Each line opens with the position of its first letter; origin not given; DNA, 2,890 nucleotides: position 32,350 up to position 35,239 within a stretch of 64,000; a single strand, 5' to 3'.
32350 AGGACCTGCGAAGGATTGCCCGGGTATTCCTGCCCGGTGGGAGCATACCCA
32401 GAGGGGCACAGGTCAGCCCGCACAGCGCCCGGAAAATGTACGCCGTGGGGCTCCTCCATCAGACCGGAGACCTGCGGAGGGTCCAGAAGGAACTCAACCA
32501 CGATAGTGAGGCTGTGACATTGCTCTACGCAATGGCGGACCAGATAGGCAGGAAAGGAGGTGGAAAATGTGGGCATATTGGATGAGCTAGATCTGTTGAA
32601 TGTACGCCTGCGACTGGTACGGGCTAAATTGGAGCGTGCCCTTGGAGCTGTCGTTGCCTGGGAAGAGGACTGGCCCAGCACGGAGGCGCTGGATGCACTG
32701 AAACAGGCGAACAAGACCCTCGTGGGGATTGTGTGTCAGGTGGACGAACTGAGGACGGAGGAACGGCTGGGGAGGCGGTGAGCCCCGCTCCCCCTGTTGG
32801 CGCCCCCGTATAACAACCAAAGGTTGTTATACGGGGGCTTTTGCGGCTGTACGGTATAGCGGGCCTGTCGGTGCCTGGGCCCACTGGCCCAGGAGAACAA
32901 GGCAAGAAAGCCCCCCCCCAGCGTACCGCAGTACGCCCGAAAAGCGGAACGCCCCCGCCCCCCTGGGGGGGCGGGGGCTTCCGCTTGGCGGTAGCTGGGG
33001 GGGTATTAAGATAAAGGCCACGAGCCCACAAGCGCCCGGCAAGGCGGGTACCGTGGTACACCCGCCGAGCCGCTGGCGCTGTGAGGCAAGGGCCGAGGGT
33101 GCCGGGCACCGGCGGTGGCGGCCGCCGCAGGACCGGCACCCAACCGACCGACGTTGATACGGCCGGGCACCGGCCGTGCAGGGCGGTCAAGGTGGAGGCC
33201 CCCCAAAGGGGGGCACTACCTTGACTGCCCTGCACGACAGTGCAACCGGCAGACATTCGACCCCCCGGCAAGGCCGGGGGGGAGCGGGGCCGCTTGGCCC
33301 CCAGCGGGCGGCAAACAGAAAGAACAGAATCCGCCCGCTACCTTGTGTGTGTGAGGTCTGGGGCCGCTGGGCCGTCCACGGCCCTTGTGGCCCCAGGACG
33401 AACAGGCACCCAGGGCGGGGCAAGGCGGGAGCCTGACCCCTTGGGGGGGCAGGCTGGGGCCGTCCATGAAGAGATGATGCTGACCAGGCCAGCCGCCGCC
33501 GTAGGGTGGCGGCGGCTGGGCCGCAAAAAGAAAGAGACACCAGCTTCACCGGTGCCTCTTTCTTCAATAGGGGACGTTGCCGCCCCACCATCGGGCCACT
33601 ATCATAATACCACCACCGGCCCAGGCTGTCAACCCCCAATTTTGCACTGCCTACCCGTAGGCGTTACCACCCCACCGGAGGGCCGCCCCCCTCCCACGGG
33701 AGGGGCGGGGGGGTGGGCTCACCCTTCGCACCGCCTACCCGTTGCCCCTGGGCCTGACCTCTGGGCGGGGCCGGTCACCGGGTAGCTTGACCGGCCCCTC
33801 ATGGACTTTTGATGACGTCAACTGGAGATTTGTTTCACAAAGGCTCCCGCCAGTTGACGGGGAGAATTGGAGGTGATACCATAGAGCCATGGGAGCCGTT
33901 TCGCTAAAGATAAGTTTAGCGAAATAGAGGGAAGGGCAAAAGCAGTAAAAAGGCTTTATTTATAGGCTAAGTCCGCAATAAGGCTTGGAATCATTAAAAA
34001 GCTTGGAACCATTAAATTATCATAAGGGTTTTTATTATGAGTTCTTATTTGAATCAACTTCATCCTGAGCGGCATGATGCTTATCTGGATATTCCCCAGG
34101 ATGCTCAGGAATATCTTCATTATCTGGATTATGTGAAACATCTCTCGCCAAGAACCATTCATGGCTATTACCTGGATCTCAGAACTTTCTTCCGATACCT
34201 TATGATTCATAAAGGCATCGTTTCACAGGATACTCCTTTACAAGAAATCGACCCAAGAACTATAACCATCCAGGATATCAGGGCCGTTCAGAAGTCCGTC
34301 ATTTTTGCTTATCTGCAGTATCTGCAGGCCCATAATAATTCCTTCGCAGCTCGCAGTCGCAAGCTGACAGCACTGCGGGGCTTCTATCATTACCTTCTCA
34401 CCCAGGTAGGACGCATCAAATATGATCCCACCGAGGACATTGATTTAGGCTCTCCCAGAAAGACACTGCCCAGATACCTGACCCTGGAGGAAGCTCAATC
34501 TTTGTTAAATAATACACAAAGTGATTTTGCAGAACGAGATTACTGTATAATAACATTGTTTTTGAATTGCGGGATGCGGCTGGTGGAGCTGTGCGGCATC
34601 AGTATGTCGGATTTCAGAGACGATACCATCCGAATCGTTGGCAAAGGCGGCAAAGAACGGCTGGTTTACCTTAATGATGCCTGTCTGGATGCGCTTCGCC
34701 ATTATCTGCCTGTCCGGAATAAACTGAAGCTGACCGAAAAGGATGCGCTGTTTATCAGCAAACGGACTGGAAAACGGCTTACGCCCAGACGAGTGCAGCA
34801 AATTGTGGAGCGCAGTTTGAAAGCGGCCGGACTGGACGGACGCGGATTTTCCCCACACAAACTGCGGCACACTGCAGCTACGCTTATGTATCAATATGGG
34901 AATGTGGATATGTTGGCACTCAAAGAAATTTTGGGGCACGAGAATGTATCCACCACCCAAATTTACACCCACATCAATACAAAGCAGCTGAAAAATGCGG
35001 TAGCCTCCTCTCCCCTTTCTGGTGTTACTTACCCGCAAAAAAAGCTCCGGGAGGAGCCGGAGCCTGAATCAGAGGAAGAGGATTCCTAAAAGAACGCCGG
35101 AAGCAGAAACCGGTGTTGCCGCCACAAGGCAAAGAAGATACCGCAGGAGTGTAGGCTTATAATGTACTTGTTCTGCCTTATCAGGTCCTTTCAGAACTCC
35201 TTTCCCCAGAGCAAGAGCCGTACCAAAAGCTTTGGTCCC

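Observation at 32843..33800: ~1 kb of non-coding, densely nested G/C palindromes: candidate large structured RNA or giant single-strand origin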

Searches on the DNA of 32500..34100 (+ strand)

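Call 6: search_dna_similar(query=window:32700-34000:+, collection=phages, mode=near)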
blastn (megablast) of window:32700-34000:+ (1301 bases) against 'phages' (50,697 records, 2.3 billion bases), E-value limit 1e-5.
No match.

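Call 7: search_rna_families(source=window, start=32500, end=34100, threshold=evalue, max_evalue=10, show_alignments=3)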
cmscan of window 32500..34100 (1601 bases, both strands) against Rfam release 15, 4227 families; matches with E-value up to 10: 30.
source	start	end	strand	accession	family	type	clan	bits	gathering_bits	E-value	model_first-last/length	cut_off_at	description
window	33172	33239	-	RF00707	mir-197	Gene; miRNA;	-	39.4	74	5.9e-05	1-75/75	no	mir-197 microRNA precursor family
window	33172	33239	-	RF03941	mir-3158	Gene; miRNA;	-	31.4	97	0.0025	1-81/81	no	mir-3158 microRNA precursor family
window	33167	33243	+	RF03900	mir-9242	Gene; miRNA;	-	27.9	62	0.029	1-66/66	no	mir-9242 microRNA precursor family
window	33169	33242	+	RF03211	mir-666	Gene; miRNA;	-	27.4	70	0.02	1-86/86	no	mir-666 microRNA precursor family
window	33167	33243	-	RF03900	mir-9242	Gene; miRNA;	-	24.9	62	0.16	1-66/66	no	mir-9242 microRNA precursor family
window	32913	33011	+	RF00992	mir-593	Gene; miRNA;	-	22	100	0.092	1-100/100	no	mir-593 microRNA precursor family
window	32934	32989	-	RF03579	mir-2058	Gene; miRNA;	-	20.5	90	0.97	1-72/72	no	mir-2058 microRNA precursor family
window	32924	33063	+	RF00553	SCARNA1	Gene; snRNA; snoRNA; scaRNA;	-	20.3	45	2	1-166/166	no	Small Cajal body specific RNA 1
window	32942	32986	+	RF03941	mir-3158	Gene; miRNA;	-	20.1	97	1.5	1-81/81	no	mir-3158 microRNA precursor family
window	33525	33602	-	RF02353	BjrC68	Gene; sRNA;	-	19.6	39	0.036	1-82/82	no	Bradyrhizobiaceae sRNA BjrC68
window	32942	32986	-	RF03941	mir-3158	Gene; miRNA;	-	19.4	97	2.2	1-81/81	no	mir-3158 microRNA precursor family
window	32938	32990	-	RF03889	mir-4776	Gene; miRNA;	-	18.9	97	2.1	1-80/80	no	mir-4776 microRNA precursor family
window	33487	33521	-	RF02468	Ms_IGR-4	Gene; sRNA;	-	18.7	55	3.5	1-38/38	no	Mycobacterium sRNA Ms_IGR-4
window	33878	33987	+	RF01408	sraL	Gene; sRNA;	-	18.4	39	0.22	1-142/142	no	sraL Hfq binding RNA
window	33180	33231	+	RF03324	mir-1288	Gene; miRNA;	-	18.1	70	1.9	1-74/74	no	mir-1288 microRNA precursor family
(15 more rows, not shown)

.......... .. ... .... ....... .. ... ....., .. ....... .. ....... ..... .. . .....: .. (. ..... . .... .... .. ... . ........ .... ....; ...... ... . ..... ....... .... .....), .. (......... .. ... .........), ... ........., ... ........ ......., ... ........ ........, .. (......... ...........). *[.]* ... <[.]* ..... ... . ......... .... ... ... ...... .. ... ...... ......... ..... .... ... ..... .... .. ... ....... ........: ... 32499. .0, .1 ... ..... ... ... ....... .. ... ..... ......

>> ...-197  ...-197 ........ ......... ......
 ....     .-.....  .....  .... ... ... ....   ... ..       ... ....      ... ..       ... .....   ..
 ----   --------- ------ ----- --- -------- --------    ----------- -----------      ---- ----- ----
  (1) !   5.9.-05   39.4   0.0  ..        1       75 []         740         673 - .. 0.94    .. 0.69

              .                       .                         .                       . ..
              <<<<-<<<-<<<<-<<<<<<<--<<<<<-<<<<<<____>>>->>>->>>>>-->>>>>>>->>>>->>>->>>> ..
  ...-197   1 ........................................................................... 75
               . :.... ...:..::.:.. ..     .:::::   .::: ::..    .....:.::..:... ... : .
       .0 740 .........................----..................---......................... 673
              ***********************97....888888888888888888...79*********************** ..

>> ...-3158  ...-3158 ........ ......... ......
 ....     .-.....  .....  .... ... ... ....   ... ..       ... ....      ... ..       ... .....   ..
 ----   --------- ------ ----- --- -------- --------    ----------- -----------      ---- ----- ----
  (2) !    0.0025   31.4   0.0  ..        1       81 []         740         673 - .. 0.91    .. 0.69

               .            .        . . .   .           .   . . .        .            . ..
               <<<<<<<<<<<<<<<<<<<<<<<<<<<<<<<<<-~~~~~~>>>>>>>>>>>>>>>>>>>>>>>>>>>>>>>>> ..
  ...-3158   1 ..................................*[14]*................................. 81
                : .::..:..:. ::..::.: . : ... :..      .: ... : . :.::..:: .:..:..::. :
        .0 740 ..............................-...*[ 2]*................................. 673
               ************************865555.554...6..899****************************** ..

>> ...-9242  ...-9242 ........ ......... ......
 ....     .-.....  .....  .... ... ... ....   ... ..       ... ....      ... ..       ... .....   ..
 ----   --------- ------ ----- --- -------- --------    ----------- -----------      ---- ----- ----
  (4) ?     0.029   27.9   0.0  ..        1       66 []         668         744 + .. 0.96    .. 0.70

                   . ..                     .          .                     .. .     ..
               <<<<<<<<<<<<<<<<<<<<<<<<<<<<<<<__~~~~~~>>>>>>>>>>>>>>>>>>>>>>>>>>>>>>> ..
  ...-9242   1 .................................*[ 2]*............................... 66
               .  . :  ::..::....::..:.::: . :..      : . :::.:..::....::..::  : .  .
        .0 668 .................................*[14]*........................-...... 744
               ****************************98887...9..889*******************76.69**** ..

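Call 8: search_dna_similar(query=window:32700-34000:+, collection=plasmids, mode=near)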
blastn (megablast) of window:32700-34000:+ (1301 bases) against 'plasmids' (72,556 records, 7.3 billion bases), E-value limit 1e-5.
No match.

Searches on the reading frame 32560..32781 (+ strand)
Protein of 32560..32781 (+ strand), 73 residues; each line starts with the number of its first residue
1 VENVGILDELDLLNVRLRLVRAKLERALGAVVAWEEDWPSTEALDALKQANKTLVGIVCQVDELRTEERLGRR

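Call 11: search_protein_families(library=pfam, proteins=[window:32560-32781:+], max_evalue=0.1)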
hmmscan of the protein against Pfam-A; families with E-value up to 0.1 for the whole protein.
window:32560-32781:+ (73 aa): 0 families

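Call 48: search_protein_families(library=ncbifam, proteins=[window:32560-32781:+], max_evalue=0.01)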
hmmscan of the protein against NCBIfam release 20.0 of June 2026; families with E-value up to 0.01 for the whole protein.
window:32560-32781:+ (73 aa): 0 families

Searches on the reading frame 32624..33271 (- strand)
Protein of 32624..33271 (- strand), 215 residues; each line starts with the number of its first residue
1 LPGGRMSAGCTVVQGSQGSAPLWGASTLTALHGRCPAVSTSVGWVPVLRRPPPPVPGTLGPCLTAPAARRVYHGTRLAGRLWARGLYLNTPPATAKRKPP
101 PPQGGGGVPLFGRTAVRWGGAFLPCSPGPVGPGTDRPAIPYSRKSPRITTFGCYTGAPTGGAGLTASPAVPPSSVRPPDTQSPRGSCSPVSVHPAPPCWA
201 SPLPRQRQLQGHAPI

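Call 11: search_protein_families(library=pfam, proteins=[window:32624-33271:-], max_evalue=0.1)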
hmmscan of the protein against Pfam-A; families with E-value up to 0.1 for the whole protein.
window:32624-33271:- (215 aa): 0 families

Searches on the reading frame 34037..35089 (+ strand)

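Call 11: search_protein_families(library=pfam, proteins=[window:34037-35089:+], max_evalue=0.1)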
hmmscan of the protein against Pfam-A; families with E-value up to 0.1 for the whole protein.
window:34037-35089:+ (350 aa): 4 families
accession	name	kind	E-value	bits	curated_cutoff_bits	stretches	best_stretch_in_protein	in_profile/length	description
PF00589.27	Phage_integrase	-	1e-38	133.3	27.1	1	147-315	2-170/172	Phage integrase family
PF02899.23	Phage_int_SAM_1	-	5.7e-09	36.6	22.3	2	78-122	37-81/83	Phage integrase, N-terminal SAM-like domain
PF13495.12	Phage_int_SAM_4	-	0.0033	18.2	27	1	33-122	11-80/85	Phage integrase, N-terminal SAM-like domain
PF16837.10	SF3A3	-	0.09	13.3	27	0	12-36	17-41/49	Pre-mRNA-splicing factor SF3A3, of SF3a complex, Prp9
